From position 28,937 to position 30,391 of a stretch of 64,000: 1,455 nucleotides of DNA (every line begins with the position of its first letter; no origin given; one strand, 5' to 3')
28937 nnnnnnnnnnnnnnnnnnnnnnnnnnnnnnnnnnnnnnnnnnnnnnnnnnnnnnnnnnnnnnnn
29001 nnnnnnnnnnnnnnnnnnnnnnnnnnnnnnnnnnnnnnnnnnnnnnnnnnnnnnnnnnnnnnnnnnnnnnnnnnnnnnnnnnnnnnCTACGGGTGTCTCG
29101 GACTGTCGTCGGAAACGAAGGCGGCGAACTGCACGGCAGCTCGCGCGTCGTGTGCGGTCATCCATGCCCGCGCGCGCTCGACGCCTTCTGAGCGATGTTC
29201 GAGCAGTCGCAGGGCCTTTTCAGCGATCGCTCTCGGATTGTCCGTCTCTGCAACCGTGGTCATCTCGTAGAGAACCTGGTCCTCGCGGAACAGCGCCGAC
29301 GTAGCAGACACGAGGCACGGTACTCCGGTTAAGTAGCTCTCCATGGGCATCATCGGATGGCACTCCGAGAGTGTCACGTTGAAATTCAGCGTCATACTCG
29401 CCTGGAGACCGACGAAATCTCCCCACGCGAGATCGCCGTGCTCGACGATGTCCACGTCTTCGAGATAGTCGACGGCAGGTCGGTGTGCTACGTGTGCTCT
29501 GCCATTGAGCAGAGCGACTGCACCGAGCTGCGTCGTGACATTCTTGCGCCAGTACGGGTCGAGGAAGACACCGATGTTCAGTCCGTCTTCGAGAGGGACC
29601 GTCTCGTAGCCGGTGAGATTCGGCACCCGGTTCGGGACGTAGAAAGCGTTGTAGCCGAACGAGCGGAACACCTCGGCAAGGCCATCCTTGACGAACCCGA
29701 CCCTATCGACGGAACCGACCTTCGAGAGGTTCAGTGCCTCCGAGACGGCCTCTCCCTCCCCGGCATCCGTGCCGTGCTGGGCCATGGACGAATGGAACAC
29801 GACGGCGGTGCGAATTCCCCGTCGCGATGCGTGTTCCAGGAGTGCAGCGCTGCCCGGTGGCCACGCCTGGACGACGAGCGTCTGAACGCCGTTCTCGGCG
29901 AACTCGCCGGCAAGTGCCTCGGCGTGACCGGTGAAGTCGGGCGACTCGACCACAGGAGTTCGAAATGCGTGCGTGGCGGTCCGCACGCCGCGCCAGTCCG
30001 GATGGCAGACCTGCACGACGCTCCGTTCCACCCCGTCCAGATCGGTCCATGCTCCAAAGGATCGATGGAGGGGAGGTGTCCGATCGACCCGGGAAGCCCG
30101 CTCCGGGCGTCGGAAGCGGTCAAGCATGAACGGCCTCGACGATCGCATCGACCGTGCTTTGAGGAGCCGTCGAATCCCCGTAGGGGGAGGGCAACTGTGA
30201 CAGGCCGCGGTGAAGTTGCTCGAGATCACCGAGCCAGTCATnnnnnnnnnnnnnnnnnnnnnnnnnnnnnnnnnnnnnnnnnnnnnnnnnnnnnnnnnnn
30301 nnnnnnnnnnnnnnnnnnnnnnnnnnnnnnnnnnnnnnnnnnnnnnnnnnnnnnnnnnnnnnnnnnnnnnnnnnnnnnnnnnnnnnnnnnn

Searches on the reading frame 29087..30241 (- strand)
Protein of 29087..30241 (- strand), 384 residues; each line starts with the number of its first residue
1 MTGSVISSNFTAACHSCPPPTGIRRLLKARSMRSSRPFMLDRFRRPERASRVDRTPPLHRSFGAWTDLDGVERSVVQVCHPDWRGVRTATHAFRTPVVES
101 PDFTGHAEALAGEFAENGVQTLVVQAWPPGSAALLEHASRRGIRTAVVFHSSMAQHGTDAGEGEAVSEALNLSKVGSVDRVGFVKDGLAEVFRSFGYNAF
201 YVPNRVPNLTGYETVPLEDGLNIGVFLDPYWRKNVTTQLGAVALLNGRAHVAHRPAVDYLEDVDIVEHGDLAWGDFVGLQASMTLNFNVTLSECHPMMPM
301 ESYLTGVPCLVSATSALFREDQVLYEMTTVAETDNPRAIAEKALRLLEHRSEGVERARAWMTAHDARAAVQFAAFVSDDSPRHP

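Call 7: search_protein_families(library=pfam, proteins=[window:29087-30241:-], max_evalue=0.01)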
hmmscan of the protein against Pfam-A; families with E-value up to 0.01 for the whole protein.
window:29087-30241:- (384 aa): 1 family
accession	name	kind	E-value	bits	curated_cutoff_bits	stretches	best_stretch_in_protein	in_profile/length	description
PF13692.12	Glyco_trans_1_4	-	0.0095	16.6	27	0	287-348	81-141/142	Glycosyl transferases group 1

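Call 10: search_protein_families(library=ncbifam, proteins=[window:29087-30241:-], max_evalue=0.01)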
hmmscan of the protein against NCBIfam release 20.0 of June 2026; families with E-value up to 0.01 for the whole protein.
window:29087-30241:- (384 aa): 0 families

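Call 47: search_solved_structures(query=window:29087-30241:-, max_evalue=1)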
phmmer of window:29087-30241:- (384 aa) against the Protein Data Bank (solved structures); distinct sequences matched with E-value up to 1: 0.

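Call 90: predict_structure(protein=window:29087-30238:-)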
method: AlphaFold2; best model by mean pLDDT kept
length: 383 residues; sequences in the alignment: 1
mean_pLDDT: 36.3   pTM: 0.31
mean pLDDT of the five models: 36.3, 33.1, 29.5, 29.5, 28.7
residues with pLDDT >= 90: 0; 70-90: 18; 50-70: 40; < 50: 325
segments of 3 or more residues with pLDDT < 50: 1-100, 149-166, 171-173, 175-339, 345-353, 362-383
pLDDT, mean of each block of 10 residues (from residue 1): 28 29 29 28 28 26 25 24 28 37 68 67 57 76 57 35 48 46 40 29 24 28 28 27 29 27 25 26 23 25 26 28 36 46 49 47 43 38 31
secondary structure, 60 per line:
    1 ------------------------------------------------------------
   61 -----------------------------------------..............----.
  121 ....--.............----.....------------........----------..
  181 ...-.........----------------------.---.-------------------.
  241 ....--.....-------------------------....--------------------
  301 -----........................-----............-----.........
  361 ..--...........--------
elements in order: H102-115 E120-124 H127-139 E144-148 H161-168 E179-183 H185-193 E240-244 E247-251 H277-280 H306-329 H335-346 H352-362 H365-375
